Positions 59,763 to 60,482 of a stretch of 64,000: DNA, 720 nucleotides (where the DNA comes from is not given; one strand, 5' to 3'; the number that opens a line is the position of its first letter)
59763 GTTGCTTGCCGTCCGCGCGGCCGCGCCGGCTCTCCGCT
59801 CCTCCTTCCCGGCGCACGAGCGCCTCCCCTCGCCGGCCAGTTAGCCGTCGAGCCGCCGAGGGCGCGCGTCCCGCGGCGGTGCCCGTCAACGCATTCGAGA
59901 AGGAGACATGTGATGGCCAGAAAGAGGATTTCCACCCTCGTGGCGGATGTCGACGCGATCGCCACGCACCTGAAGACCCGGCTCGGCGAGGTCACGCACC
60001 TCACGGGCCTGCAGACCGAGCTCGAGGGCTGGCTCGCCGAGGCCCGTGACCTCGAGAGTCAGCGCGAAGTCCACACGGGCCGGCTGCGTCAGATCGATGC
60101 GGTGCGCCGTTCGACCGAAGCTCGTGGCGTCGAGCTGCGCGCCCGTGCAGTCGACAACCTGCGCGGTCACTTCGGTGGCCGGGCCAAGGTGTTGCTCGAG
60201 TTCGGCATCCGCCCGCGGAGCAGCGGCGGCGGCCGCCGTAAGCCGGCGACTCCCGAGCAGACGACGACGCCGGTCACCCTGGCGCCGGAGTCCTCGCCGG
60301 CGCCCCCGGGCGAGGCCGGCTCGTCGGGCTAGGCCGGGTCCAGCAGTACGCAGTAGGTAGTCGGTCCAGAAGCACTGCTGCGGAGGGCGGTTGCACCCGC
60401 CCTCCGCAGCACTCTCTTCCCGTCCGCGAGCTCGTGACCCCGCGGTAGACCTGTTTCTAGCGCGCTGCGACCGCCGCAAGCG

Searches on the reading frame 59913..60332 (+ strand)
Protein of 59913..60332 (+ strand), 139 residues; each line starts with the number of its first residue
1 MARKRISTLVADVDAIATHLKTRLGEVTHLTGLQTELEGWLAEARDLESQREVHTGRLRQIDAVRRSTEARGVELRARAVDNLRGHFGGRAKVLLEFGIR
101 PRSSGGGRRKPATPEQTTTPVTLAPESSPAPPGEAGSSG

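Call 7: search_protein_families(library=pfam, proteins=[window:59913-60332:+], max_evalue=0.1)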
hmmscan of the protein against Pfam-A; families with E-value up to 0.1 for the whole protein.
window:59913-60332:+ (139 aa): 0 families

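Call 11: find_encoding_contigs(protein=window:59913-60332:+, flank=6000, max_places=6)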
Protein window:59913-60332:+ (139 aa): 1 contig read that carries it; 1 place shown.
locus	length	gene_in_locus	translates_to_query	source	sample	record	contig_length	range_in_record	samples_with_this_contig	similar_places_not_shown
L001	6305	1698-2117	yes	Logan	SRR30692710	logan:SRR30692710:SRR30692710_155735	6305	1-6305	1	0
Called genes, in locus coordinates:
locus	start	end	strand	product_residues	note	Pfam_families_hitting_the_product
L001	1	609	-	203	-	?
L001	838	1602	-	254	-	-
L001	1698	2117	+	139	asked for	-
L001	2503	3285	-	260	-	PF14094:DUF4272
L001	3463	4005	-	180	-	-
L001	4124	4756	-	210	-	-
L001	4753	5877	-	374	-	-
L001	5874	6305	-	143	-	?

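Call 18: find_homologous_proteins(query=window:59913-60332:+, max_evalue=0.01)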
Query window:59913-60332:+ (139 aa): 4 proteins with E <= 0.01 among 177 candidates.
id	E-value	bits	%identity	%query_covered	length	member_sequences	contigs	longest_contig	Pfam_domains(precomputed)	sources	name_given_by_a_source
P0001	5.6e-82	290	100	100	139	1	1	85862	-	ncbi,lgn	-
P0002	7.3e-48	180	69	70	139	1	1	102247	-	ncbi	-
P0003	3.4e-38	149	62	99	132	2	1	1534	-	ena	-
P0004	3.9e-37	145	62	100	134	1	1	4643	-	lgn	-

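Call 19: find_encoding_contigs(protein=P0002, flank=8000, max_places=4)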
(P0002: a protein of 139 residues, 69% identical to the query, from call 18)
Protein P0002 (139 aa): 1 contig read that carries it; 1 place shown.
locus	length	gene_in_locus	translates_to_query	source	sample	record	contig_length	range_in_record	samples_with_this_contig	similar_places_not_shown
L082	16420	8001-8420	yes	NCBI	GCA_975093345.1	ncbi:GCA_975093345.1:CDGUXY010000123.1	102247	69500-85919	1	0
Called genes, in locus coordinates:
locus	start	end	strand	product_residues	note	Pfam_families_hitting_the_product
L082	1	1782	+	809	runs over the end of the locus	PF12704:MacB_PCD, PF02687:FtsX, PF12704:MacB_PCD, PF02687:FtsX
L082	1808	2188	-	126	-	-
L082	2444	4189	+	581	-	-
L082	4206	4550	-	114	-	PF01329:Pterin_4a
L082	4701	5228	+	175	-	-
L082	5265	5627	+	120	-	PF03795:YCII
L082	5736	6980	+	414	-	PF04542:Sigma70_r2, PF08281:Sigma70_r4_2, PF20239:DUF6596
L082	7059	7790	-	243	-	-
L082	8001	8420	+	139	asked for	-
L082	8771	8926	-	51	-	-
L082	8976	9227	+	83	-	-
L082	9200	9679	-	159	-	-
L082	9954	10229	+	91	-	-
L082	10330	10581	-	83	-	PF00515:TPR_1 (faint), PF07719:TPR_2 (weak), PF13424:TPR_12 (faint), PF13428:TPR_14 (faint), PF13176:TPR_7 (faint), PF13432:TPR_16, PF13414:TPR_11 (weak), PF14559:TPR_19 (weak), +1 more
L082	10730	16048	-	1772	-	PF05593:RHS_repeat (weak), PF25023:TEN_YD-shell (weak), PF05593:RHS_repeat (weak), PF03527:RHS (faint)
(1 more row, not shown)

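Call 20: find_encoding_contigs(protein=P0004, flank=8000, max_places=4)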
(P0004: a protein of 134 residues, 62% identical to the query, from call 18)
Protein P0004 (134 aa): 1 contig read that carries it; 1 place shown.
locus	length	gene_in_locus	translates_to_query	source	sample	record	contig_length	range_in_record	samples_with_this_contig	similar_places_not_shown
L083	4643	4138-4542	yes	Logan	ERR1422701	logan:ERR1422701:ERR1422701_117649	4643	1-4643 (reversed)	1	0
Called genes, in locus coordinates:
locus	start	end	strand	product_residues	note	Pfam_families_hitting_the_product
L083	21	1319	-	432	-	-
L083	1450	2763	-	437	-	-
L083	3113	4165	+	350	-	-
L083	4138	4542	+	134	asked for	-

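Call 21: find_encoding_contigs(protein=P0003, flank=8000, max_places=4)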
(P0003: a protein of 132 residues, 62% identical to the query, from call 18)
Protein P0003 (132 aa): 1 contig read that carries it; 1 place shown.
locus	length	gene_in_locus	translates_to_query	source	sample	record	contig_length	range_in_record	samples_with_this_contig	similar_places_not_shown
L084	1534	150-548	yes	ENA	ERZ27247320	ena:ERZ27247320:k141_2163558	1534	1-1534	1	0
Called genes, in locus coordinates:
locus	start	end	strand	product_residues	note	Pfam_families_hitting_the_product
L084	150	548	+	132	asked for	-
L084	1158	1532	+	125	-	?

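Call 30: find_related_loci(query=A1, collection=metagenome_contigs, flank=4000)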
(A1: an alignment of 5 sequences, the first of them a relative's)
Query A1 (139 aa) in metagenome_contigs; peptide patterns used: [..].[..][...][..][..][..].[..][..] (x = any residue, [..] = any of these).
147 stretches matched a pattern, but none encodes a relative of the query by tblastn (E <= 1e-3).

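Call 31: find_homologous_proteins(query=A1, max_evalue=0.01)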
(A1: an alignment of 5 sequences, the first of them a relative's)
Query A1 (5 sequences) (139 aa, profile of the alignment): 63 proteins with E <= 0.01 among 8000 candidates.
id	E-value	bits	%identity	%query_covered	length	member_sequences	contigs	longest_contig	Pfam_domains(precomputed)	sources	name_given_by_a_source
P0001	1.4e-64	235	100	100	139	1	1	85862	-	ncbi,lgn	-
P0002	4.4e-63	230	69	70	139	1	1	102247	-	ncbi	-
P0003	2.7e-57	211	62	99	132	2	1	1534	-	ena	-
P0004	1.2e-54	202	62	100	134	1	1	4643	-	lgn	-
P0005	5.8e-48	181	30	68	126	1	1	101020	-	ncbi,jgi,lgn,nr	ncbi:MAG TPA: hypothetical protein VGX68_27680 [Thermoanaerobaculia bacterium]|jgi:hypothetical prot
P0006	6.9e-45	171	31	83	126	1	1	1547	-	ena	-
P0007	5.9e-40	155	56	70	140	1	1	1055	-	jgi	jgi:hypothetical protein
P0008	7.8e-40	154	49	99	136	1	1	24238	-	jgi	jgi:hypothetical protein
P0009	3.0e-39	152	56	83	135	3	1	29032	-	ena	-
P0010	3.6e-39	152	55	85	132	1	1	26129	-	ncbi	-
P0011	4.7e-38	149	54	100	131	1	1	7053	-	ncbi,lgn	-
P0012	3.3e-37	146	56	84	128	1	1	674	-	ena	-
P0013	6.0e-37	145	30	63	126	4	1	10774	-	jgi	jgi:hypothetical protein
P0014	1.9e-36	143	28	83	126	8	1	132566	-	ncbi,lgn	-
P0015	2.9e-36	143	30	64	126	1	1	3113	-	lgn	-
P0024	6.5e-27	113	27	47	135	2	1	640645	-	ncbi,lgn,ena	-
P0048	6.4e-24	103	31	61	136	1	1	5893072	-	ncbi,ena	-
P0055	3.2e-20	91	51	44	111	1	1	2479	-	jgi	jgi:hypothetical protein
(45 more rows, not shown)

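Call 32: find_encoding_contigs(protein=P0009, flank=3500, max_places=2)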
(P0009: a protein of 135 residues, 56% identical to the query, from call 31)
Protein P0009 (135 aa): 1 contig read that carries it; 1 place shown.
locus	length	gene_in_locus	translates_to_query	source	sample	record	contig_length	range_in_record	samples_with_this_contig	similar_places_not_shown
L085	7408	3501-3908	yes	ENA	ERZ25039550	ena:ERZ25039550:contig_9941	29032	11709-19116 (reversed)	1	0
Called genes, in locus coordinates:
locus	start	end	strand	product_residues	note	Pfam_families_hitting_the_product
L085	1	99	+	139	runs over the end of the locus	PF01464:SLT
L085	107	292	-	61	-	PF02416:TatA_B_E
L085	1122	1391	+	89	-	-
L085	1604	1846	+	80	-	-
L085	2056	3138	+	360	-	PF21016:RlmN_N, PF04055:Radical_SAM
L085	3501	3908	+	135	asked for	-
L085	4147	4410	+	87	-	-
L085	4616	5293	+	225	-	PF00884:Sulfatase, PF16347:SGSH_C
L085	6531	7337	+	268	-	PF01968:Hydantoinase_A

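Call 33: find_encoding_contigs(protein=P0010, flank=3500, max_places=2)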
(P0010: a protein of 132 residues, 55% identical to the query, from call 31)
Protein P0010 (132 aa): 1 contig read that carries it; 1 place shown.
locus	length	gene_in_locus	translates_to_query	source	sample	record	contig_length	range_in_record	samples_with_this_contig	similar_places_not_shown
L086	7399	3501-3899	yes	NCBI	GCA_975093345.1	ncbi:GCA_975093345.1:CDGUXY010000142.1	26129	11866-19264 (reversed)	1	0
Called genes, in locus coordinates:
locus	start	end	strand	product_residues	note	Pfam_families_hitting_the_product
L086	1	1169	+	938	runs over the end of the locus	PF00072:Response_reg, PF01590:GAF, PF13185:GAF_2, PF01590:GAF (weak), PF13185:GAF_2, PF00512:HisKA (weak), PF02518:HATPase_c, PF00072:Response_reg, +1 more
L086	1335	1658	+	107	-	-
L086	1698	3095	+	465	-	-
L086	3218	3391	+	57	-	-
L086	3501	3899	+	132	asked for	-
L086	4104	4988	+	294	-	-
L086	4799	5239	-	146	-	-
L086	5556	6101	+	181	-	-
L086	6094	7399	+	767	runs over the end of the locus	PF03412:Peptidase_C39, PF00664:ABC_membrane, PF00005:ABC_tran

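Call 34: find_encoding_contigs(protein=P0008, flank=3500, max_places=2)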
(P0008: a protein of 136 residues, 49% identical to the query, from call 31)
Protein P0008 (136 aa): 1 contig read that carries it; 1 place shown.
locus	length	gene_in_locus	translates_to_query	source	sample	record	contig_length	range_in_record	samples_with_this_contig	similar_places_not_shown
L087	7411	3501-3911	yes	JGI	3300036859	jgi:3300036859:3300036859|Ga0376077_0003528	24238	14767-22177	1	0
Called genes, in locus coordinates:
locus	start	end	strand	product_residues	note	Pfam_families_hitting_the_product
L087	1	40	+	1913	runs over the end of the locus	PF25023:TEN_YD-shell (faint), PF05593:RHS_repeat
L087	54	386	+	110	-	-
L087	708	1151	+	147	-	-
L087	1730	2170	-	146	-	-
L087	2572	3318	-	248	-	-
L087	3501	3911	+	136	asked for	-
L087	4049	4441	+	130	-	-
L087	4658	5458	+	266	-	-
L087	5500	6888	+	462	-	PF02321:OEP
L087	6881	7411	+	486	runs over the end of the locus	PF07732:Cu-oxidase_3, PF00394:Cu-oxidase (weak), PF07731:Cu-oxidase_2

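Call 35: find_encoding_contigs(protein=P0011, flank=3500, max_places=2)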
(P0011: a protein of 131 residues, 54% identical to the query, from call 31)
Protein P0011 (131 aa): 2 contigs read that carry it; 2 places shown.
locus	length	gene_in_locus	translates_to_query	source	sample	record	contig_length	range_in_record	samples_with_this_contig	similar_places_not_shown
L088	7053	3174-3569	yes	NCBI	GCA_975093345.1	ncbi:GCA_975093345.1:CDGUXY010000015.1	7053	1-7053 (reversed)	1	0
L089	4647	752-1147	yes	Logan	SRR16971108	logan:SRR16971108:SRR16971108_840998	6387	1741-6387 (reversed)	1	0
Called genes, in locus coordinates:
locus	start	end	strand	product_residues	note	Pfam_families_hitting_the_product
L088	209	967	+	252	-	PF13424:TPR_12 (faint)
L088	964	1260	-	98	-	-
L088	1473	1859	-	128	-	PF13560:HTH_31 (weak), PF01381:HTH_3 (weak)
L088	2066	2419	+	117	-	PF01329:Pterin_4a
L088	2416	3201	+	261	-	-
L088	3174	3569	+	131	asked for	-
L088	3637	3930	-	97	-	-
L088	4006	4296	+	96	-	-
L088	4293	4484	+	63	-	-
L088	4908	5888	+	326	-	PF13468:Glyoxalase_3, PF00903:Glyoxalase (weak)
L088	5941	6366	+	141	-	-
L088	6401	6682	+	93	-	-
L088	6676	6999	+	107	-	-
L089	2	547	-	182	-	?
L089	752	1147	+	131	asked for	-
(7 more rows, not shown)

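Call 47: search_protein_families(library=ncbifam, proteins=[P0001, P0005, P0048, L083:3113-4162:+, L088:2416-3198:+], max_evalue=0.1)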
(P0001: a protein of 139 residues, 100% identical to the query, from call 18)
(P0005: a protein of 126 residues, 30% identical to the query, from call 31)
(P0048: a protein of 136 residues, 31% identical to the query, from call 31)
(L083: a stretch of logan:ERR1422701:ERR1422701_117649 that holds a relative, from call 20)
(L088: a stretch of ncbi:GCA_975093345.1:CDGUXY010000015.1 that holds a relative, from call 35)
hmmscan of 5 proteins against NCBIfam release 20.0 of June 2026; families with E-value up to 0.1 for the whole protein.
P0001 (139 aa): 1 family
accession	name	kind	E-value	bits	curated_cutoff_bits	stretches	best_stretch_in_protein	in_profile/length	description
NF033927.1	alph_xenorhab_B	subfamily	0.082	12.3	40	1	5-52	139-189/223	alpha-xenorhabdolysin family binary toxin subunit B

P0005 (126 aa): 0 families

P0048 (136 aa): 0 families

L083:3113-4162:+ (350 aa): 0 families

L088:2416-3198:+ (261 aa): 0 families

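Call 48: search_solved_structures(query=A2, max_evalue=1)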
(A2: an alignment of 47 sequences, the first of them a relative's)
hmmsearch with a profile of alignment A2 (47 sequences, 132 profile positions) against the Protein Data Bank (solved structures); distinct sequences matched with E-value up to 1: 14.
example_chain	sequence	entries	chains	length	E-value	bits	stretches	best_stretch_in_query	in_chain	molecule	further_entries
6pfp_A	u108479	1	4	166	0.035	17.7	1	11-62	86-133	Myosin-7 fused to GP7 and EB1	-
3vjf_A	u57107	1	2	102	0.066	16.8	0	6-49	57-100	WA20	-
6pf2_A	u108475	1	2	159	0.33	14.6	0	13-62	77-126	Myosin, heavy polypeptide 7, cardiac muscle, beta variant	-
2v1y_B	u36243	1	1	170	0.38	14.4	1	25-84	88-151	PHOSPHATIDYLINOSITOL 3-KINASE REGULATORY SUBUNIT ALPHA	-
4b86_A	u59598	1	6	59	0.44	14.2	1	20-65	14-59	MALE-SPECIFIC LETHAL 1 HOMOLOG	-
4abx_A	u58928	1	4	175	0.45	14.1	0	33-101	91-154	DNA REPAIR PROTEIN RECN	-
2jua_A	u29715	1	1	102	0.47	14.1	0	6-72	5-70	de novo protein S836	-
3thf_A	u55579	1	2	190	0.51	14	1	14-84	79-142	Protein Shroom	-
1p68_A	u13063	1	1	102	0.55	13.8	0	6-72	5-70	De novo designed protein S-824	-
5dxh_B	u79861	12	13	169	0.83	13.3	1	25-84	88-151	Phosphatidylinositol 3-kinase regulatory subunit alpha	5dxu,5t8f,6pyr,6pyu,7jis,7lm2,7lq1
6g6w_B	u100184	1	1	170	0.83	13.3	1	25-84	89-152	Phosphatidylinositol 3-kinase regulatory subunit alpha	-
5fcm_A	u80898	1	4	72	0.85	13.2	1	26-71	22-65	Basal body protein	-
5ubt_B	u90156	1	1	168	0.88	13.2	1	25-84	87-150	Phosphatidylinositol 3-kinase regulatory subunit alpha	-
9l3r_B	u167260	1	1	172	0.98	13.1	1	25-84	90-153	Phosphatidylinositol 3-kinase regulatory subunit alpha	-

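Call 53: predict_structure(alignment_id=A2)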
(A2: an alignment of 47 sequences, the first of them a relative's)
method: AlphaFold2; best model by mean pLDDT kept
length: 139 residues; sequences in the alignment: 47
mean_pLDDT: 83.0   pTM: 0.54
mean pLDDT of the five models: 83.0, 82.1, 81.7, 81.6, 81.3
residues with pLDDT >= 90: 97; 70-90: 6; 50-70: 11; < 50: 25
segments of 3 or more residues with pLDDT < 50: 114-130, 132-136
pLDDT, mean of each block of 10 residues (from residue 1): 88 97 97 98 97 98 98 98 96 96 64 45 41 44
secondary structure, 60 per line:
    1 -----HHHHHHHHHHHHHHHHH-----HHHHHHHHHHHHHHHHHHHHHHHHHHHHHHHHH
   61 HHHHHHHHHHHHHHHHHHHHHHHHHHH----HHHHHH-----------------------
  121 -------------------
elements in order: H6-22 H28-87 H92-97

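Call 55: search_protein_families(library=phrogs, proteins=[P0001, P0005, P0048, P0024], max_evalue=0.1)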
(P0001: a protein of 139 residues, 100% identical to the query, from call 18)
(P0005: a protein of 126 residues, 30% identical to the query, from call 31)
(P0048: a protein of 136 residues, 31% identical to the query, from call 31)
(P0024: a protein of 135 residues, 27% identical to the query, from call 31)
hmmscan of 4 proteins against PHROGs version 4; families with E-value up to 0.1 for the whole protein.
P0001 (139 aa): 0 families

P0005 (126 aa): 0 families

P0048 (136 aa): 0 families

P0024 (135 aa): 1 family
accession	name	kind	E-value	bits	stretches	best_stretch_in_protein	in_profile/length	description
phrog_1496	-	head and packaging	0.058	14.2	1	31-86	48-102/137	terminase small subunit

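Call 56: find_encoding_contigs(protein=P0048, flank=4000, max_places=2)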
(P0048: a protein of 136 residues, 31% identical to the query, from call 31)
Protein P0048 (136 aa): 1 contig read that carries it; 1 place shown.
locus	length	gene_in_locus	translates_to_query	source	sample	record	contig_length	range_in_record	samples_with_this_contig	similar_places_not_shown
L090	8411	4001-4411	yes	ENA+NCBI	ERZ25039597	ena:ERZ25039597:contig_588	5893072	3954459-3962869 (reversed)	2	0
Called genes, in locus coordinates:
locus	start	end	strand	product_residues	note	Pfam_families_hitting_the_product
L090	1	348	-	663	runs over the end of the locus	PF02771:Acyl-CoA_dh_N, PF02770:Acyl-CoA_dh_M, PF00441:Acyl-CoA_dh_1, PF09317:ACDH_C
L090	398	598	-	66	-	-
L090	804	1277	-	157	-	PF01979:Amidohydro_1, PF07969:Amidohydro_3 (weak)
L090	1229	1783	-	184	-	PF01979:Amidohydro_1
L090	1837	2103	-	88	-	-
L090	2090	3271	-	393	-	PF01546:Peptidase_M20, PF07687:M20_dimer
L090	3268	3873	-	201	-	PF04525:LOR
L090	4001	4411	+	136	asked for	-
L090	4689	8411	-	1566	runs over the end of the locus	PF25461:Beta-barrel_SelB, PF09107:WHD_3rd_SelB, PF00580:UvrD-helicase, PF01443:Viral_helicase1 (faint), PF13245:AAA_19 (faint), PF13538:UvrD_C_2 (faint)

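Call 57: find_encoding_contigs(protein=P0014, flank=4000, max_places=2)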
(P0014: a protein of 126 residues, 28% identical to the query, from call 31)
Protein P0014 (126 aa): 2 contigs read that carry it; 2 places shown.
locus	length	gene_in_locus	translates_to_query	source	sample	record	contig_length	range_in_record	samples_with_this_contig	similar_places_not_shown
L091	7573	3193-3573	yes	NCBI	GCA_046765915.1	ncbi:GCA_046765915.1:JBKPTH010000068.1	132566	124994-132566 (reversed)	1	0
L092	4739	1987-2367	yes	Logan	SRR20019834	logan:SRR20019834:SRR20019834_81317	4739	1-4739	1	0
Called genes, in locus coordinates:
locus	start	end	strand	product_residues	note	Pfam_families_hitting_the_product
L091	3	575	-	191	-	?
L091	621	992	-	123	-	-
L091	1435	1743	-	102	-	PF01381:HTH_3 (weak)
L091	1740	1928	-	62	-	-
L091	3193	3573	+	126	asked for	-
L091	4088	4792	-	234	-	PF02163:Peptidase_M50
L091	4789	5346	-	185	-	PF08207:EFP_N, PF01132:EFP, PF09285:Elong-fact-P_C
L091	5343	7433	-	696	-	PF00009:GTP_EFTU, PF01926:MMR_HSR1 (faint), PF22042:EF-G_D2, PF03144:GTP_EFTU_D2 (weak), PF14492:EFG_III, PF03764:EFG_IV, PF00679:EFG_C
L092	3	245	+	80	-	?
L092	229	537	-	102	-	PF01381:HTH_3 (weak)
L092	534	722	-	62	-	-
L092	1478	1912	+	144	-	-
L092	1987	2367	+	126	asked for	-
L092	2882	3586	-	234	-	PF02163:Peptidase_M50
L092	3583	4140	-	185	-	PF08207:EFP_N, PF01132:EFP, PF09285:Elong-fact-P_C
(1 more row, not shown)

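Call 58: fold_search(model_id=the predicted structure, library=pdb)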
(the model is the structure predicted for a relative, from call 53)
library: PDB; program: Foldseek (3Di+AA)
matches with E <= 10: 16; with E <= 0.001: 0
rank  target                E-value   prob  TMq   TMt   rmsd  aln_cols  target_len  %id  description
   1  8qaf                  4.6e+00  0.30  0.27  0.56   1.9        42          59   12  X-ray crystal structure of a de novo designed single-chain antiparallel 8-helix coiled-coil alpha-helical barrel, sc-apC (released 2024-07-03)
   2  3k6t_D                6.4e+00  0.30  0.26  0.71   3.2        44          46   14  Crystal structure of the GLD-1 homodimerization domain from Caenorhabditis elegans at 2.04 A resolution (released 2010-03-09)
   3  9cpo_B                6.4e+00  0.06  0.29  0.22   8.9       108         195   18  Infectious bronchitis virus core polymerase complex (released 2024-07-31)
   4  6ds9                  7.4e+00  0.28  0.29  0.42   1.8        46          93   17  Elongated version of a de novo designed three helix bundle structure (GRa3D) (released 2018-10-03)
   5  2rp4_MODEL_1_A        7.4e+00  0.18  0.27  0.48   3.0        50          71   10  Solution Structure of the oligomerization domain in Dmp53 (released 2008-05-27)
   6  4v6i_AO               7.4e+00  0.18  0.27  0.31   3.9        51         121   10  Localization of the small subunit ribosomal proteins into a 6.1 A cryo-EM map of Saccharomyces cerevisiae translating (released 2014-07-09)
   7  3rq9_A                7.4e+00  0.10  0.25  0.38   4.7        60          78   22  Structure of Tsi2, a Tse2-immunity protein from Pseudomonas aeruginosa (released 2012-03-21)
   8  3k6t_B                7.9e+00  0.28  0.29  0.75   3.1        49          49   14  Crystal structure of the GLD-1 homodimerization domain from Caenorhabditis elegans at 2.04 A resolution (released 2010-03-09)
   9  8ehx                  7.9e+00  0.12  0.26  0.07   2.9        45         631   13  cryo-EM structure of TMEM63B in LMNG (released 2023-08-23)
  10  3k6t_A                8.4e+00  0.25  0.30  0.71   3.2        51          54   16  Crystal structure of the GLD-1 homodimerization domain from Caenorhabditis elegans at 2.04 A resolution (released 2010-03-09)
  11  4c18_B                9.0e+00  0.11  0.26  0.42   3.9        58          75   12  The structure of the Tsi2 dimer with a disulfide bond (released 2014-08-27)
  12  3vpv_B                9.0e+00  0.11  0.26  0.42   3.5        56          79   14  Crystal Structure of Pseudomonas aeruginosa Tsi2 (released 2012-03-28)
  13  3sjr_B                9.0e+00  0.11  0.24  0.27   3.6        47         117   17  Crystal structure of conserved unkown function protein CV_1783 from Chromobacterium violaceum ATCC 12472 (released 2011-07-06)
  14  7wrg_B                9.6e+00  0.06  0.19  0.05   4.9        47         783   13  Crystal structure of full-length kinesin-3 KLP-6 (released 2022-08-10)
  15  4b6x_A                9.6e+00  0.05  0.20  0.33   6.6        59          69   17  Crystal structure of in planta processed AvrRps4 (released 2012-09-19)
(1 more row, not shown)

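Call 61: search_protein_families(library=padloc, proteins=[P0001, P0005, P0048, P0024], max_evalue=0.1)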
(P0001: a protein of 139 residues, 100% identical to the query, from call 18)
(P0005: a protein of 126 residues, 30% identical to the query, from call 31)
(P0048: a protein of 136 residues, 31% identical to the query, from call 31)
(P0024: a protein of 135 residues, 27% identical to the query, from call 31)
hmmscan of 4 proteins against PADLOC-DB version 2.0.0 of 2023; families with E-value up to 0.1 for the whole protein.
P0001 (139 aa): 0 families

P0005 (126 aa): 0 families

P0048 (136 aa): 0 families

P0024 (135 aa): 0 families

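Call 62: search_protein_families(library=pfam, alignment_id=A2, max_evalue=0.05)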
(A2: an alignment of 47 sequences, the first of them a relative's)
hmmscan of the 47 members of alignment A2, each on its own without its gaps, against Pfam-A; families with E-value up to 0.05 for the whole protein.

A. member 1, P0001 (139 aa): 0 families

B. families by the number of members that match (of 47 scanned): 9 families
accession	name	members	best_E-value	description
PF02403.27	Seryl_tRNA_N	2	0.0056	Seryl-tRNA synthetase N-terminal domain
PF13604.12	AAA_30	1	0.013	AAA domain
PF03701.19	UPF0181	1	0.014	Uncharacterised protein family (UPF0181)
PF13747.11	DUF4164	1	0.02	Domain of unknown function (DUF4164)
PF24554.1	DUF7603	1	0.02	Domain of unknown function (DUF7603)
PF20683.2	DUF6819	1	0.022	Domain of unknown function (DUF6819)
PF20430.3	Eplus_motif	1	0.038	E+ motif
PF06005.17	ZapB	1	0.039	Cell division protein ZapB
PF05557.18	MAD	1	0.044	Mitotic checkpoint protein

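Call 81: find_related_loci(query=A2, collection=viral_contigs, flank=3000)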
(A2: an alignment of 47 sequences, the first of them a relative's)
Query A2 (139 aa) in viral_contigs; peptide patterns used: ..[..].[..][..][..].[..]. (x = any residue, [..] = any of these).
11 stretches matched a pattern, but none encodes a relative of the query by tblastn (E <= 1e-3).

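Call 82: search_dna_similar(query=P0001, collection=plasmids, mode=protein, max_evalue=0.001)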
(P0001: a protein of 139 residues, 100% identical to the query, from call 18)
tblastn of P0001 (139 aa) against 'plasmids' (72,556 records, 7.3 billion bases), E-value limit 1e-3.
No match.

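Call 83: find_encoding_contigs(protein=P0055, flank=3000, max_places=2)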
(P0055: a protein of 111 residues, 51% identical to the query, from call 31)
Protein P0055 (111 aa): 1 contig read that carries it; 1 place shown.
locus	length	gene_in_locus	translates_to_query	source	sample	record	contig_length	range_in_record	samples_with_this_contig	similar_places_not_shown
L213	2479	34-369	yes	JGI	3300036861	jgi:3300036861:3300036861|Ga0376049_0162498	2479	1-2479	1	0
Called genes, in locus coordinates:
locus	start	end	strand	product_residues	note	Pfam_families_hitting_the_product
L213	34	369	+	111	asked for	-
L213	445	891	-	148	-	PF01850:PIN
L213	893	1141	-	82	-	PF04014:MazE_antitoxin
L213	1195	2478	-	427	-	?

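Call 101: fold_search(model_id=the predicted structure, library=viral)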
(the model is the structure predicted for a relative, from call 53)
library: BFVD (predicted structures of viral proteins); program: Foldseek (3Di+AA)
matches with E <= 10: 83; with E <= 0.001: 0
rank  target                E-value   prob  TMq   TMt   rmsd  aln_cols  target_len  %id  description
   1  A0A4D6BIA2            6.6e-01  0.89  0.29  0.60   4.7        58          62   26  (no name in the UniProt tables at hand)
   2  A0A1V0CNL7            9.3e-01  0.09  0.18  0.21  27.5       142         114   13  (no name in the UniProt tables at hand)
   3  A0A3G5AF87            1.3e+00  0.18  0.35  0.27  26.1       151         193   14  Uncharacterized protein [Solivirus sp.]
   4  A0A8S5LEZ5            1.5e+00  0.15  0.28  0.33  12.9       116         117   15  Uncharacterized protein [Siphoviridae sp. cttkn18]
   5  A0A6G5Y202            1.8e+00  0.47  0.26  0.24   3.5        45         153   16  (no name in the UniProt tables at hand)
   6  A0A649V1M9            1.9e+00  0.23  0.32  0.39  23.4       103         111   16  Uncharacterized protein [Lactococcus phage P1046]
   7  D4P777                1.9e+00  0.20  0.33  0.26  19.8       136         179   10  (no name in the UniProt tables at hand)
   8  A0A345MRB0            1.9e+00  0.11  0.23  0.05  19.9       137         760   15  (no name in the UniProt tables at hand)
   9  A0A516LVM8            2.2e+00  0.06  0.22  0.14  24.6       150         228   19  (no name in the UniProt tables at hand)
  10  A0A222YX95            2.7e+00  0.57  0.31  0.63   2.4        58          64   16  Uncharacterized protein [Synechococcus phage Bellamy]
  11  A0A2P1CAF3            2.9e+00  0.54  0.30  0.63   3.6        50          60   12  Uncharacterized protein [Salmonella phage SE131]
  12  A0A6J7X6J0            3.1e+00  0.44  0.28  0.55   2.2        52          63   21  Uncharacterized protein [uncultured Caudovirales phage]
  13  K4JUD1                3.1e+00  0.09  0.32  0.10  17.6       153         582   13  Uncharacterized protein [Abalone herpesvirus (isolate Abalone/Australia/Victoria/2009)]
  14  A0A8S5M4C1            3.3e+00  0.30  0.30  0.65   2.8        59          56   19  Uncharacterized protein [Siphoviridae sp. ct0d96]
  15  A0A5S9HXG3            3.5e+00  0.23  0.26  0.15   2.8        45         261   24  Baseplate hub subunit and tail lysozyme [Tenacibaculum phage PTm1]
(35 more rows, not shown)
